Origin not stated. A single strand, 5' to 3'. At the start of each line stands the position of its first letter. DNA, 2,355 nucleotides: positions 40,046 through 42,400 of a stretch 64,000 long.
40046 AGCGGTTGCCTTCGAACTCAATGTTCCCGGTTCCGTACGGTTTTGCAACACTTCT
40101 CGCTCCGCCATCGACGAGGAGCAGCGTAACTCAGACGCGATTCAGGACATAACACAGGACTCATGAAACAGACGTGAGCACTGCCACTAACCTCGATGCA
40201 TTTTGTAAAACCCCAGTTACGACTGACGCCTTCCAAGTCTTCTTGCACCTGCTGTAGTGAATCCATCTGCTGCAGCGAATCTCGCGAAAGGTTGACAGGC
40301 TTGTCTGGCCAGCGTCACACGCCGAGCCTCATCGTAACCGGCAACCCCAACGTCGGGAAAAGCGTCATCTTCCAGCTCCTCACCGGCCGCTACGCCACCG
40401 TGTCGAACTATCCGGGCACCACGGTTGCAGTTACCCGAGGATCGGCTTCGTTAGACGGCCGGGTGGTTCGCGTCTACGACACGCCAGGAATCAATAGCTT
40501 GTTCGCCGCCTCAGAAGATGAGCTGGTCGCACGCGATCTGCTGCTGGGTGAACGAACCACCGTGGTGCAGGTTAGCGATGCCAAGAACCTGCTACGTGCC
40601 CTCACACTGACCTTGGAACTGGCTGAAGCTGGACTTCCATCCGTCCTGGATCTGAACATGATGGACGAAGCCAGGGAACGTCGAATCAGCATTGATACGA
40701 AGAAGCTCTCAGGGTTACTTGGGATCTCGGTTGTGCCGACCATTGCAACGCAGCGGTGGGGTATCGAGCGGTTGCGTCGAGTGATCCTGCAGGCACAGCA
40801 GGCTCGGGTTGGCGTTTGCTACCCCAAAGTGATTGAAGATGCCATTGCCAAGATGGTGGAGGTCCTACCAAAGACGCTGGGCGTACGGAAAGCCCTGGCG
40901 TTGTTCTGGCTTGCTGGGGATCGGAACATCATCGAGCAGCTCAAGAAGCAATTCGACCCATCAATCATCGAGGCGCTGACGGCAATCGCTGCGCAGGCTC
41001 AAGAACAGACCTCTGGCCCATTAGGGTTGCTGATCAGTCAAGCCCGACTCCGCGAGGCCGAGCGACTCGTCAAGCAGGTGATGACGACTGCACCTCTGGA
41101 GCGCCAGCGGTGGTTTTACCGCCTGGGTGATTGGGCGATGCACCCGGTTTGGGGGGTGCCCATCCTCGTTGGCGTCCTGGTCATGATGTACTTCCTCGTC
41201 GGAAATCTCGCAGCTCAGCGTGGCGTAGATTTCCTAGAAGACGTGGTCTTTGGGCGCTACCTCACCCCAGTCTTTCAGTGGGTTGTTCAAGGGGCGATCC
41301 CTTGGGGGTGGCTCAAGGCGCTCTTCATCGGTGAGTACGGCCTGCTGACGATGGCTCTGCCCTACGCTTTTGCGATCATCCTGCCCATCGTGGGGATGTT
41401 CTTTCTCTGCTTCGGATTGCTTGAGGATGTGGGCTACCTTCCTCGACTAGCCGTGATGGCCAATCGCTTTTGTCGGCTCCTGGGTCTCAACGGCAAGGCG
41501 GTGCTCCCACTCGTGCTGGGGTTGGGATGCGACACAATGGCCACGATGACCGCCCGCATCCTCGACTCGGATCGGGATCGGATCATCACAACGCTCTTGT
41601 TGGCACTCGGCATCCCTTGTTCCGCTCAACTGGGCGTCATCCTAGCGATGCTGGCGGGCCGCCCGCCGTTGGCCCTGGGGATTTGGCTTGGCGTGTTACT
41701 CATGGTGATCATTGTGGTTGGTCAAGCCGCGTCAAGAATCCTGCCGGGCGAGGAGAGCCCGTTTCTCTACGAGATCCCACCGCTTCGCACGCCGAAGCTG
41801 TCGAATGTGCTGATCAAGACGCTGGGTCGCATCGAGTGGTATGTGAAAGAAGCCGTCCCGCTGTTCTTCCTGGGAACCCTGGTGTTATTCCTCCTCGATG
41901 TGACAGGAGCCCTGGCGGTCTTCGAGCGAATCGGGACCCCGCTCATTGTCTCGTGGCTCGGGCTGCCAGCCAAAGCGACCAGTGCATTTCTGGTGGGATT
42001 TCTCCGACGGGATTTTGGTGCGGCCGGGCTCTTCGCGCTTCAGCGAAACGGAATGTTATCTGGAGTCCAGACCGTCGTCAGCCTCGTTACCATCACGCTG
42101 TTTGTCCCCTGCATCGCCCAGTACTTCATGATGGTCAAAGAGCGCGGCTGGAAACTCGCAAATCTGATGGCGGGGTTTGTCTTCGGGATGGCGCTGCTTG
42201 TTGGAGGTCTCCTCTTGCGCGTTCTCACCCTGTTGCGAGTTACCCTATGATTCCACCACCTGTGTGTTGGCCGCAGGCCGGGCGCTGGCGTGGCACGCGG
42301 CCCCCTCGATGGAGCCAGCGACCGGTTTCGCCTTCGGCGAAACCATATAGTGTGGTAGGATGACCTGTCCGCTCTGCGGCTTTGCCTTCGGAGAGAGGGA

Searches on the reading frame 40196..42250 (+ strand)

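Call 12: search_protein_families(library=ncbifam, proteins=[window:40196-42250:+], max_evalue=0.0001)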
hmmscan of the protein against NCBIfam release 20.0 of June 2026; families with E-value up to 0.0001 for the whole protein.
window:40196-42250:+ (684 aa): 11 families
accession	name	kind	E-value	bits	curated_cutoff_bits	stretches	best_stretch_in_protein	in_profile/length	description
TIGR00437.1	feoB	equivalog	2.4e-114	383.2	315.65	1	49-649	1-594/594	ferrous iron transport protein B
NF007105.0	PRK09554.1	equivalog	6.2e-68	229.6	683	1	47-563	8-525/772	Fe(2+) transporter permease subunit FeoB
TIGR00231.1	small_GTP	domain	2.1e-10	40.6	42.5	1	43-169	4-131/164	GTP-binding protein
TIGR03594.1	GTPase_EngA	equivalog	8.4e-10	38.2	306.7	1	45-200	3-159/432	ribosome biogenesis GTPase Der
NF003661.0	PRK05291.1-3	equivalog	9.1e-10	38.4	380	1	44-137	218-313/448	tRNA uridine-5-carboxymethylaminomethyl(34) synthesis GTPase MnmE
TIGR00450.1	mnmE_trmE_thdF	equivalog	2.3e-08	33.5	252.6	1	44-101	211-269/446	tRNA uridine-5-carboxymethylaminomethyl(34) synthesis GTPase MnmE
TIGR03918.1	GTP_HydF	equivalog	5.3e-08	32.1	325.55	1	45-217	10-181/392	[FeFe] hydrogenase H-cluster maturation GTPase HydF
NF000908.1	PRK00089.1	equivalog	4.5e-07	29.5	237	1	47-204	8-170/291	GTPase Era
TIGR03596.1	GTPase_YlqF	equivalog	1.4e-06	27.9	208.2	1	41-121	117-193/276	ribosome biogenesis GTPase YlqF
NF002828.0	PRK03003.1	equivalog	1.3e-05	24.1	631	1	37-113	35-111/477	ribosome biogenesis GTPase Der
NF003255.0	PRK04213.1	equivalog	8.5e-05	21.9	164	0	40-98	7-61/204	GTP-binding protein EngB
